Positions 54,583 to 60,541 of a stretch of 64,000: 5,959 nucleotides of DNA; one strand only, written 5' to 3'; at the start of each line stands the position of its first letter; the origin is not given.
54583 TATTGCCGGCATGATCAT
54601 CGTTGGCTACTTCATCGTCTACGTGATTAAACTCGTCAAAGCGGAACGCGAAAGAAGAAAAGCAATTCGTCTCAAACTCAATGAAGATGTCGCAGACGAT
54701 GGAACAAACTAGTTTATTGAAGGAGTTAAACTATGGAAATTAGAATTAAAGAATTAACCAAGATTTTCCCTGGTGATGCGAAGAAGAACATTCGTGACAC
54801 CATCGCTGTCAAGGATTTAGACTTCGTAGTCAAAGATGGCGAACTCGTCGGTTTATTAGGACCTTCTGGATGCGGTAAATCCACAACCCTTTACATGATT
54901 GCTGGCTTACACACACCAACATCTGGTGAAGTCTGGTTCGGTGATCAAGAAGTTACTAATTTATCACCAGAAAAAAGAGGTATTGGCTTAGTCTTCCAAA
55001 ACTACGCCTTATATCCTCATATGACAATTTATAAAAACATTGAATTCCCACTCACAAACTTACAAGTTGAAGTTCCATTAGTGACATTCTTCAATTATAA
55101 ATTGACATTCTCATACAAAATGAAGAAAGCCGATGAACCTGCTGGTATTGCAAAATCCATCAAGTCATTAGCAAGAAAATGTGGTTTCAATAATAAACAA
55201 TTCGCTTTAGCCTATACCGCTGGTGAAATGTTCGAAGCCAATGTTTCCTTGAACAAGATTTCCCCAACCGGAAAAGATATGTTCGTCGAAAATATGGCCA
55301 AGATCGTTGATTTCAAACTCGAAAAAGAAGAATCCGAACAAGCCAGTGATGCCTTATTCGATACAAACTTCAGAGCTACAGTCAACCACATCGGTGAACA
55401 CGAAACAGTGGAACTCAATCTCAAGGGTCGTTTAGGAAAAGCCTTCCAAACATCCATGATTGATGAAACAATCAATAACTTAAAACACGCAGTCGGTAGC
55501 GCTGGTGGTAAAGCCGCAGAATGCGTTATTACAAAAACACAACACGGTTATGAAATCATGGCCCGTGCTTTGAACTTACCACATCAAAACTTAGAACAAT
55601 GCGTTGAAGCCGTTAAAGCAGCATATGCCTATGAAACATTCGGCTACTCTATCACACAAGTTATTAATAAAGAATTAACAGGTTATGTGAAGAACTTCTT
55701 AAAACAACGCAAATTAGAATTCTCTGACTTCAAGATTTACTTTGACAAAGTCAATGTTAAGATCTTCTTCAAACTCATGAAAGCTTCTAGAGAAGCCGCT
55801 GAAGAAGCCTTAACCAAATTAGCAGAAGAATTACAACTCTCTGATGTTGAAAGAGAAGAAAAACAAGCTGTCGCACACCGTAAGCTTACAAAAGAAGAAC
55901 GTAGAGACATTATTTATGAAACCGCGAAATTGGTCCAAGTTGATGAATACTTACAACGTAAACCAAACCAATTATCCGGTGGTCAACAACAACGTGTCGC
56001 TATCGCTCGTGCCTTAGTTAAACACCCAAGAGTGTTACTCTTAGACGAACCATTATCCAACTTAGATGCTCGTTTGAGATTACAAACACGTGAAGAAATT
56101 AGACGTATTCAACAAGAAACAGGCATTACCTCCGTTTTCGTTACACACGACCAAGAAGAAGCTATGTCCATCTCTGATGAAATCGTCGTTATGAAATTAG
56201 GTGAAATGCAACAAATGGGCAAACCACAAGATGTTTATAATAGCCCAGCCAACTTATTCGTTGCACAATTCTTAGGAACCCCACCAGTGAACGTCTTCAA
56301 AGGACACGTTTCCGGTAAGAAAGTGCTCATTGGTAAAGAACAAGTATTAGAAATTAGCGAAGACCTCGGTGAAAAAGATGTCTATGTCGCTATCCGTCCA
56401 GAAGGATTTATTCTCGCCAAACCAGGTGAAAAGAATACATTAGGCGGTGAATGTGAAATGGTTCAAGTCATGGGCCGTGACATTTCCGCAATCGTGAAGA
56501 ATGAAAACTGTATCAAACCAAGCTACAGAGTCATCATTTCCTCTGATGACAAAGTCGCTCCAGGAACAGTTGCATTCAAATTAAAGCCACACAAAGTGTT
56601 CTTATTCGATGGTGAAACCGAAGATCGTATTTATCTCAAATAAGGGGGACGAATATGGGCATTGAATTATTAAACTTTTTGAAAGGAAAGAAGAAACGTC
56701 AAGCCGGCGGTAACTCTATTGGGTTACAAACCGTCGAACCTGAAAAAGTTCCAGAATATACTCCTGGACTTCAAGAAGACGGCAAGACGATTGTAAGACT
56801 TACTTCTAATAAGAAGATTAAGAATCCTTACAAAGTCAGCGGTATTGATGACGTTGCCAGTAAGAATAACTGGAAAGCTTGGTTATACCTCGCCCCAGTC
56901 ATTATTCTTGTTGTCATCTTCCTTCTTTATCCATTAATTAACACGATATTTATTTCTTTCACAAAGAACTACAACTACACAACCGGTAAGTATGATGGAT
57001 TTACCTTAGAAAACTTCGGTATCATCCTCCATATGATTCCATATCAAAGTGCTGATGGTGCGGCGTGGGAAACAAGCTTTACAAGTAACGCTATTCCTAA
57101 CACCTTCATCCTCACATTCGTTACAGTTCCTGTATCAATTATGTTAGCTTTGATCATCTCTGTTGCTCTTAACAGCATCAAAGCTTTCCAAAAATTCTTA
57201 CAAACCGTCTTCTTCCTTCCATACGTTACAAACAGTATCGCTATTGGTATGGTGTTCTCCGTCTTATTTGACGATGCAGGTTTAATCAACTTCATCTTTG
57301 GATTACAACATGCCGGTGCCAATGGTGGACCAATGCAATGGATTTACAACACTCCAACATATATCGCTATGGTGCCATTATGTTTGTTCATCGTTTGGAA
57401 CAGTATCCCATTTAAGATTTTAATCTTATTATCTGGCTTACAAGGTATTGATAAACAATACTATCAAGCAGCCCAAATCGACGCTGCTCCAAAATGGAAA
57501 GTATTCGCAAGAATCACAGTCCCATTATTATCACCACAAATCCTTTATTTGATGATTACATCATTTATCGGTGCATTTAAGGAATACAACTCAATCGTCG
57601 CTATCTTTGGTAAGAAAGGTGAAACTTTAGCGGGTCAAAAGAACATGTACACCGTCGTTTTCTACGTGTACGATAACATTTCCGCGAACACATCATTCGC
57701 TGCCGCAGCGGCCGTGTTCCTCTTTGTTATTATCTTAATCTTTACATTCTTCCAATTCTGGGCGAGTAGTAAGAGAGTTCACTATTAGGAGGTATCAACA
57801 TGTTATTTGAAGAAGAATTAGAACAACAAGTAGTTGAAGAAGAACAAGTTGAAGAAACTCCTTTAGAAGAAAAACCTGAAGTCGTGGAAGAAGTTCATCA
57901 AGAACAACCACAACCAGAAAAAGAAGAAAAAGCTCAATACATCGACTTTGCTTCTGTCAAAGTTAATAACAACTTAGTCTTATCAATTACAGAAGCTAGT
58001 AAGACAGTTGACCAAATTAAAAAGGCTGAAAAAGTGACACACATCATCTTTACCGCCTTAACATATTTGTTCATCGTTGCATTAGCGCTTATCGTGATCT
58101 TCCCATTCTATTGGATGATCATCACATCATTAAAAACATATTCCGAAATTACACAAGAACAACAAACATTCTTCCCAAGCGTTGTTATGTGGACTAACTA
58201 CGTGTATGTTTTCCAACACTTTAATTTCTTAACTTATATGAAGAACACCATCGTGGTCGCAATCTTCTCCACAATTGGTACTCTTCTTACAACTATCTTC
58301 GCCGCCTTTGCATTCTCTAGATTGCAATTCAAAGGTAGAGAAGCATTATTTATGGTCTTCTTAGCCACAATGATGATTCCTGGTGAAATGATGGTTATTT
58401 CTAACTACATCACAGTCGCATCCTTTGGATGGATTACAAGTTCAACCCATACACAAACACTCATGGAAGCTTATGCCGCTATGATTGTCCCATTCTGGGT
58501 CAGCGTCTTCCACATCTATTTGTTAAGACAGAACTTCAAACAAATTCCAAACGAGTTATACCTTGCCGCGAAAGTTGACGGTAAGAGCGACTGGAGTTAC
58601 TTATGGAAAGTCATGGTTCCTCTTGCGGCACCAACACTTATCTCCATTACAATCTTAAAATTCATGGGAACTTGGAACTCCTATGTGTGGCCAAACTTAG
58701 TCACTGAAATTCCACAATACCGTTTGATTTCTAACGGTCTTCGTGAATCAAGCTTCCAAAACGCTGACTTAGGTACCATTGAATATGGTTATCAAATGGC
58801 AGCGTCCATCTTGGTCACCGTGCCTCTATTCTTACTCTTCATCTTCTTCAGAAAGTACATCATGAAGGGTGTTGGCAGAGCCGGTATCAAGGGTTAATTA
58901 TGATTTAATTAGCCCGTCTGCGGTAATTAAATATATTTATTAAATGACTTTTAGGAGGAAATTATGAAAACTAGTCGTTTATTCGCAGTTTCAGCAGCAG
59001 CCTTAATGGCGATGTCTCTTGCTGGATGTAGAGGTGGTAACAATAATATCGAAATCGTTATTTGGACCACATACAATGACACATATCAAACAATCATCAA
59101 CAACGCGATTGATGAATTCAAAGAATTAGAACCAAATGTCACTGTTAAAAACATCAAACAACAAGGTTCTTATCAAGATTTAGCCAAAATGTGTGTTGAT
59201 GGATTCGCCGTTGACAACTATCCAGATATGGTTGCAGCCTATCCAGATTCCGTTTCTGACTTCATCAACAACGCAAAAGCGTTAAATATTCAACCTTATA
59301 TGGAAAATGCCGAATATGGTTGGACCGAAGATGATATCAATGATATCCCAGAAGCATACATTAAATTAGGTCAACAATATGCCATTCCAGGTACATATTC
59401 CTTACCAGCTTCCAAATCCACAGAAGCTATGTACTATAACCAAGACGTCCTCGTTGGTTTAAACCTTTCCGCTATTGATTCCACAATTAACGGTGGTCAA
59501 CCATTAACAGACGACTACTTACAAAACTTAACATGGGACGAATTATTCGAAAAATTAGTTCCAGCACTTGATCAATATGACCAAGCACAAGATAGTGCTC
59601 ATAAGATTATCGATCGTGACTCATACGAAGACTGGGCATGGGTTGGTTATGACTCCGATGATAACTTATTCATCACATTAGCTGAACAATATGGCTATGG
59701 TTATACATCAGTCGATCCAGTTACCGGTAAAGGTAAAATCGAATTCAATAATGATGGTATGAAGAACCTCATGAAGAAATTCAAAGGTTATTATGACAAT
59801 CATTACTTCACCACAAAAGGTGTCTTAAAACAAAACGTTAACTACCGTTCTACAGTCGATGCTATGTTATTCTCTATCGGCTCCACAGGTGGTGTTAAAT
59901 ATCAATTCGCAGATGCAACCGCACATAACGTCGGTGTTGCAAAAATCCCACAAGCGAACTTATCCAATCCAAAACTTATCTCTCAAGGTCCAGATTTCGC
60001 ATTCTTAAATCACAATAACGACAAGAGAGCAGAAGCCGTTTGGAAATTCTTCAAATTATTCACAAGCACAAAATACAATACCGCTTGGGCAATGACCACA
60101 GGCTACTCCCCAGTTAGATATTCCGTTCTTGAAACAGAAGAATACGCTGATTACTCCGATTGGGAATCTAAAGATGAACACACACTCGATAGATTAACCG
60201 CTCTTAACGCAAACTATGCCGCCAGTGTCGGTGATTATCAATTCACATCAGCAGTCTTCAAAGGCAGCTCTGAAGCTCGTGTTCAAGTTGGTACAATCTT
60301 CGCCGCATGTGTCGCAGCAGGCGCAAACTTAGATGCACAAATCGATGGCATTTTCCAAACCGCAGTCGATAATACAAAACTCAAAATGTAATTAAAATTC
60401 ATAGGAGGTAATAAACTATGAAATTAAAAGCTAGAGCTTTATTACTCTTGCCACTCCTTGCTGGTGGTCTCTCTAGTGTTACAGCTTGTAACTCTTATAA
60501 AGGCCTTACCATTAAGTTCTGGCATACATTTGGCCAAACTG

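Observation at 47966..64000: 16-kb surface island downstream of tuf: two nuclease lipoproteins, a phosphatase lipoprotein and an ABC importer, a candidate nucleic-acid harvesting system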

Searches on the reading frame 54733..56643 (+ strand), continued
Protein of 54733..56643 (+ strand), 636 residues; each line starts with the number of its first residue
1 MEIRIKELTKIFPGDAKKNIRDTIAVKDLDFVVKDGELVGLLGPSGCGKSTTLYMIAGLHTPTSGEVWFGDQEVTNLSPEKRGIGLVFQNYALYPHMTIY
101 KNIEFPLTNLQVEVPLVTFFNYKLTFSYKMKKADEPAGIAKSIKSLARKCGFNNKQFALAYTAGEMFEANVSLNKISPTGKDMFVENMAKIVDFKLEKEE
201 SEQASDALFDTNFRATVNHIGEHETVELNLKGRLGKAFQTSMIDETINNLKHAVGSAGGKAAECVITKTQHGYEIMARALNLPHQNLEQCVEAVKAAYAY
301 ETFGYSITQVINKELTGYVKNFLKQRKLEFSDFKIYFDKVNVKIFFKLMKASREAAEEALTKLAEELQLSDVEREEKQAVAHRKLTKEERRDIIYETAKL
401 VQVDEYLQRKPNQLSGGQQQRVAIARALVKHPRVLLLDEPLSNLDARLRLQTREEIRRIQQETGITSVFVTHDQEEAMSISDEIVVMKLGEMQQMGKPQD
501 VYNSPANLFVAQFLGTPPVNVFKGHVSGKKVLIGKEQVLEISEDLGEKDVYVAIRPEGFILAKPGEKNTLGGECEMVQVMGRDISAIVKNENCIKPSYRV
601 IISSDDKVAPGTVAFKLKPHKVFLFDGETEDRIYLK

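Call 86: find_encoding_contigs(protein=P0563, flank=10000, max_places=1)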
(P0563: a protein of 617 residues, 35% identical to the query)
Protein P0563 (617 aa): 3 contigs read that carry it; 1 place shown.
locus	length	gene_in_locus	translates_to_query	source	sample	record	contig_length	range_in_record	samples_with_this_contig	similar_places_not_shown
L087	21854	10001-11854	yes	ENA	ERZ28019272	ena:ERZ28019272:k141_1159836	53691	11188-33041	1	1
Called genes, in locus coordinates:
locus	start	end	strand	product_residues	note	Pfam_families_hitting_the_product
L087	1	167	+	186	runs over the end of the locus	PF07385:Lyx_isomer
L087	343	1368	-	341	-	PF02311:AraC_binding, PF06249:EutQ (faint), PF07883:Cupin_2, PF12833:HTH_18, PF00165:HTH_AraC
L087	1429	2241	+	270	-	PF00596:Aldolase_II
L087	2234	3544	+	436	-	PF00370:FGGY_N, PF02782:FGGY_C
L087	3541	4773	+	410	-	PF06134:RhaA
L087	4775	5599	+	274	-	PF02585:PIG-L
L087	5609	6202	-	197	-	PF00702:Hydrolase, PF13419:HAD_2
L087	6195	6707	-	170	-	-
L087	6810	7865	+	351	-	PF01636:APH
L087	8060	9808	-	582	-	-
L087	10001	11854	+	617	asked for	PF00005:ABC_tran, PF17912:OB_MalK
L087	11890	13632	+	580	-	-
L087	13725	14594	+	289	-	PF00528:BPD_transp_1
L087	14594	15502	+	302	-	PF00528:BPD_transp_1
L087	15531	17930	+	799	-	-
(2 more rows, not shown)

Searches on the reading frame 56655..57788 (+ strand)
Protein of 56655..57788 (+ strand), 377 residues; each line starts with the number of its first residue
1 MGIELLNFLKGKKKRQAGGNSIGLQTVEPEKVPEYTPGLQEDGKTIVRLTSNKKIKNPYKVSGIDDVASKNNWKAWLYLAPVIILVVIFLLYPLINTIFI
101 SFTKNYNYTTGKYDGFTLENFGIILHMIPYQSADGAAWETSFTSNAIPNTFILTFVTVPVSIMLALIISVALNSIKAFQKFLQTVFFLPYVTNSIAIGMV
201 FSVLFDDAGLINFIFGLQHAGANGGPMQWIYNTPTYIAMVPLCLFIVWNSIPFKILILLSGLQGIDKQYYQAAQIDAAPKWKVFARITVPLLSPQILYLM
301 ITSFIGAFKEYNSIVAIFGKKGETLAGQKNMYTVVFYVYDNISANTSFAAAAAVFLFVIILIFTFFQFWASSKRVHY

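Call 3: search_protein_families(library=pfam, proteins=[window:56655-57788:+], max_evalue=0.01)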
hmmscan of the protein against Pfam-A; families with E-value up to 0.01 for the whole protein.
window:56655-57788:+ (377 aa): 1 family
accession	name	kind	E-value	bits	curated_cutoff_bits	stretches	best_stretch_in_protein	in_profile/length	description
PF00528.27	BPD_transp_1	-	3.3e-17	63.3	26.4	1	164-370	4-178/184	Binding-protein-dependent transport system inner membrane component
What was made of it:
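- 56655..57788 (+): g7: permease, UgpA/MalF-like. BPD_transp_1 63 bits (call 3).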

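Call 6: search_protein_families(library=ncbifam, proteins=[window:56655-57788:+], max_evalue=0.01)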
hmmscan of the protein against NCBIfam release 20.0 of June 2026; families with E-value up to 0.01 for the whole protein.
window:56655-57788:+ (377 aa): 17 families
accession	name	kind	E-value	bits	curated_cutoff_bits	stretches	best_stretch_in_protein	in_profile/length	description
NF007852.0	PRK10561.1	equivalog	1.2e-16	61.5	335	1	70-377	9-294/295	sn-glycerol-3-phosphate ABC transporter permease UgpA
NF008232.0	PRK10999.1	equivalog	1.4e-14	53.7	392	2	150-363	290-507/520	maltose ABC transporter permease MalF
TIGR00969.1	3a0106s02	subfamily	1.1e-11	44.7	240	1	144-363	60-264/272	sulfate ABC transporter permease subunit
TIGR01581.1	Mo_ABC_porter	hypoth_equivalog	2.6e-10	40.2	210.3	1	141-361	13-220/225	ABC transporter permease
TIGR02140.1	permease_CysW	equivalog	9.5e-10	38.4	329.1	1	143-362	45-250/261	sulfate ABC transporter permease subunit CysW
TIGR02141.1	modB_ABC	equivalog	1.1e-09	38.3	182.6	1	151-370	4-205/208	molybdate ABC transporter permease subunit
TIGR03262.1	PhnU2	equivalog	1.1e-08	34.2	593.25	1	139-358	48-242/546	putative 2-aminoethylphosphonate ABC transporter permease subunit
NF006939.0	PRK09421.1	equivalog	5.1e-08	32.6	262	1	153-343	18-198/230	molybdate ABC transporter permease subunit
NF011624.0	PRK15050.1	equivalog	5.5e-08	32.3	247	1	68-369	17-282/297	2-aminoethylphosphonate ABC transporter permease subunit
NF008620.0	PRK11602.1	equivalog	1.1e-07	31.3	442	1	145-363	64-267/291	sulfate/thiosulfate ABC transporter permease CysW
NF007044.0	PRK09497.1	equivalog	1.6e-07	31.1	348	1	81-374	14-277/285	spermidine/putrescine ABC transporter permease PotB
NF040931.1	ABC_arch_GlcT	equivalog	1.5e-05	24.8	360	1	81-361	4-259/278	glucose ABC transporter permease GlcT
NF008208.0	PRK10971.1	equivalog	2.2e-05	24.1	415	1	162-363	75-261/277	sulfate/thiosulfate ABC transporter permease CysT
NF008231.0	PRK10998.1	equivalog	2.3e-05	24.1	261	1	77-369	13-284/296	maltose ABC transporter permease MalG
NF040733.1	ABC_perm_U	equivalog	3.2e-05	23.6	295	1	241-298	122-179/251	ABC transporter permease subunit SaoP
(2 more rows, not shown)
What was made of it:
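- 56655..57788 (+): NCBIfam UgpA is the top hit, below cutoff (call 6).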

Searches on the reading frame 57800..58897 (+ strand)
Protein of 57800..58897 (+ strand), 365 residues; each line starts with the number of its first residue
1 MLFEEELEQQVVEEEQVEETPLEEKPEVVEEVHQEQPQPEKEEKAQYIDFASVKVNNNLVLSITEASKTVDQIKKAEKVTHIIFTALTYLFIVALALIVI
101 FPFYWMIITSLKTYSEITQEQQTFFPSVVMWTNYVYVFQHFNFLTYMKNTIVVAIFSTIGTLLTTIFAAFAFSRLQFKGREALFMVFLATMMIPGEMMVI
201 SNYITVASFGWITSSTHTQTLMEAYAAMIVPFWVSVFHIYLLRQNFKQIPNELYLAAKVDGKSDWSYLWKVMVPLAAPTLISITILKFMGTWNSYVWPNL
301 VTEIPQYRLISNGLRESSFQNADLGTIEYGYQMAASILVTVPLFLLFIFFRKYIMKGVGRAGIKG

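Call 3: search_protein_families(library=pfam, proteins=[window:57800-58897:+], max_evalue=0.01)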
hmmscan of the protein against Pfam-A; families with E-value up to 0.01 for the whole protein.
window:57800-58897:+ (365 aa): 1 family
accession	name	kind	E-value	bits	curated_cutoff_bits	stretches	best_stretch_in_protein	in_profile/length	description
PF00528.27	BPD_transp_1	-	1.3e-15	58.1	26.4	1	165-358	5-182/184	Binding-protein-dependent transport system inner membrane component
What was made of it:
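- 57800..58897 (+): g8: permease, UgpE/MalG-like, with an acidic N-terminal extension. BPD_transp_1 58 bits (call 3).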

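Call 6: search_protein_families(library=ncbifam, proteins=[window:57800-58897:+], max_evalue=0.01)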
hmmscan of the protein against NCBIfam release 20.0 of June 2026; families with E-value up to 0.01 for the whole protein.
window:57800-58897:+ (365 aa): 10 families
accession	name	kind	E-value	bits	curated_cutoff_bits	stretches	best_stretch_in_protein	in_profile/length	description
NF008210.0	PRK10973.1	equivalog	3.1e-25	89.4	297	1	87-358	11-276/281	sn-glycerol-3-phosphate ABC transporter permease UgpE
NF040932.1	ABC_arch_GlcU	equivalog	6.6e-25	88.3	340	1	86-359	3-265/272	glucose ABC transporter permease GlcU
NF008231.0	PRK10998.1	equivalog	2.7e-18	66.6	261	1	87-365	15-296/296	maltose ABC transporter permease MalG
TIGR01581.1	Mo_ABC_porter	hypoth_equivalog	2.5e-10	40.2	210.3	1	150-289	26-169/225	ABC transporter permease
NF007047.0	PRK09500.1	equivalog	3e-08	33.6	326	1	87-302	6-207/257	spermidine/putrescine ABC transporter permease PotC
NF011624.0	PRK15050.1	equivalog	4.2e-08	32.7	247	1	69-295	12-233/297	2-aminoethylphosphonate ABC transporter permease subunit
TIGR02141.1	modB_ABC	equivalog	5.1e-08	32.8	182.6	1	150-289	3-146/208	molybdate ABC transporter permease subunit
TIGR03262.1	PhnU2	equivalog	1.9e-05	23.5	593.25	1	85-301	4-211/546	putative 2-aminoethylphosphonate ABC transporter permease subunit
NF006939.0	PRK09421.1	equivalog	2.4e-05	23.8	262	1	150-289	15-159/230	molybdate ABC transporter permease subunit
NF008232.0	PRK10999.1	equivalog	0.00016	20.5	392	1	222-303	373-455/520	maltose ABC transporter permease MalF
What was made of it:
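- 57800..58897 (+): NCBIfam UgpE is the top hit, below cutoff (call 6).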

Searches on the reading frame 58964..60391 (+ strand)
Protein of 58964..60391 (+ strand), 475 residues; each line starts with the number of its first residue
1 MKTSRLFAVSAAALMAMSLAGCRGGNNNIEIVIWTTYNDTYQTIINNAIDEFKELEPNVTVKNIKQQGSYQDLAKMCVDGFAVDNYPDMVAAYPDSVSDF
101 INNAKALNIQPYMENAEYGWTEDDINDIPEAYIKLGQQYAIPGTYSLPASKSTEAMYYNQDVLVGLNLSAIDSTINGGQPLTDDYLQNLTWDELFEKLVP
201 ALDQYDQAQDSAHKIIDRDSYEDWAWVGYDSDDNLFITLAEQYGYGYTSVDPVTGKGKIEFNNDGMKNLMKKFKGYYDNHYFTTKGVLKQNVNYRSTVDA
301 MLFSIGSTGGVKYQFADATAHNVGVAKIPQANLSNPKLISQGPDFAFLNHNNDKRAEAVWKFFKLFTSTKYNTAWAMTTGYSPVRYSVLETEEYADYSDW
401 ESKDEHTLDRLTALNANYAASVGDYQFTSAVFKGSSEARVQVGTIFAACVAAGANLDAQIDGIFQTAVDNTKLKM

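Call 3: search_protein_families(library=pfam, proteins=[window:58964-60391:+], max_evalue=0.01)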
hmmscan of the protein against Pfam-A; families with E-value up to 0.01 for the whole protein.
window:58964-60391:+ (475 aa): 1 family
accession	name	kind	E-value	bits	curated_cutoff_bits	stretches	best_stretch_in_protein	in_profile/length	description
PF13416.11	SBP_bac_8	-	3.9e-20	73.2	27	1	48-397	2-274/279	Bacterial extracellular solute-binding protein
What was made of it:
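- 58964..60391 (+): g9: lipoprotein substrate-binding protein 1, from the phospho-ligand branch of CUT1. SBP_bac_8 73 bits (call 3).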

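Call 6: search_protein_families(library=ncbifam, proteins=[window:58964-60391:+], max_evalue=0.01)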
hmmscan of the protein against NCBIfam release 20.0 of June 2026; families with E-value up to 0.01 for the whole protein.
window:58964-60391:+ (475 aa): 1 family
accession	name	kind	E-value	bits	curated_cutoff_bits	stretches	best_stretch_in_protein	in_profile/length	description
NF045826.1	lipo_P68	equivalog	3.9e-06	25.6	200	1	8-163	10-173/669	P68 family surface lipoprotein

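Call 8: search_solved_structures(query=window:58964-60391:+, max_evalue=1)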
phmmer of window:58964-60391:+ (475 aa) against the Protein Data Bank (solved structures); distinct sequences matched with E-value up to 1: 18.
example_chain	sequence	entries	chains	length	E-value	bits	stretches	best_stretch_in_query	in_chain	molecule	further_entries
7c0v_A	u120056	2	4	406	2.5e-08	36.6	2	287-410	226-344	Sugar ABC transporter, periplasmic sugar-binding protein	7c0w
7c0x_A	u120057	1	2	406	3e-08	36.3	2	298-410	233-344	Sugar ABC transporter, periplasmic sugar-binding protein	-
7c0f_A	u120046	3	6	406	3e-08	36.3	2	298-410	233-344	Sugar ABC transporter, periplasmic sugar-binding protein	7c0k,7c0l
7c0t_A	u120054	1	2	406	7.5e-08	35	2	299-410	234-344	Sugar ABC transporter, periplasmic sugar-binding protein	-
7c0u_A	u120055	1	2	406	7.5e-08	35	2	288-410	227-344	Sugar ABC transporter, periplasmic sugar-binding protein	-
7c0o_A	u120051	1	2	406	1e-07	34.6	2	298-410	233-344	Sugar ABC transporter, periplasmic sugar-binding protein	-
7c14_A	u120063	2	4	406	1.4e-07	34.2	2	42-164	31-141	Sugar ABC transporter, periplasmic sugar-binding protein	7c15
7c0r_A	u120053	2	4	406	1.4e-07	34.1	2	288-410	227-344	Sugar ABC transporter, periplasmic sugar-binding protein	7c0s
7c16_A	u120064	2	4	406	1.7e-07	33.8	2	42-164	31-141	Sugar ABC transporter, periplasmic sugar-binding protein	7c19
7c0y_A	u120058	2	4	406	2e-07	33.6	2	42-164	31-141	Sugar ABC transporter, periplasmic sugar-binding protein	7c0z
7c1b_A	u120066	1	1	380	0.00099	21.4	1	287-410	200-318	Sugar ABC transporter, periplasmic sugar-binding protein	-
9xf5_A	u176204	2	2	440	0.0014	20.9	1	29-170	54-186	ABC transporter substrate-binding protein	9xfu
6rjy_A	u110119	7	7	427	0.0026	20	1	24-163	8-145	Arabino-oligosaccharids-binding protein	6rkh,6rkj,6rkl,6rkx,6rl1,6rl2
4mfi_A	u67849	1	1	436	0.0052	19.1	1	301-409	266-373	Sn-glycerol-3-phosphate ABC transporter substrate-binding protein UspB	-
6r1b_B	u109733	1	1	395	0.11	14.7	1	301-409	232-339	Putative Sn-glycerol-3-phosphate-binding lipoprotein UgpB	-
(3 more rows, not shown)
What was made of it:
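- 58964..60391 (+): Best PDB hits are the 7C0x series, E 2.5e-8 (call 8).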
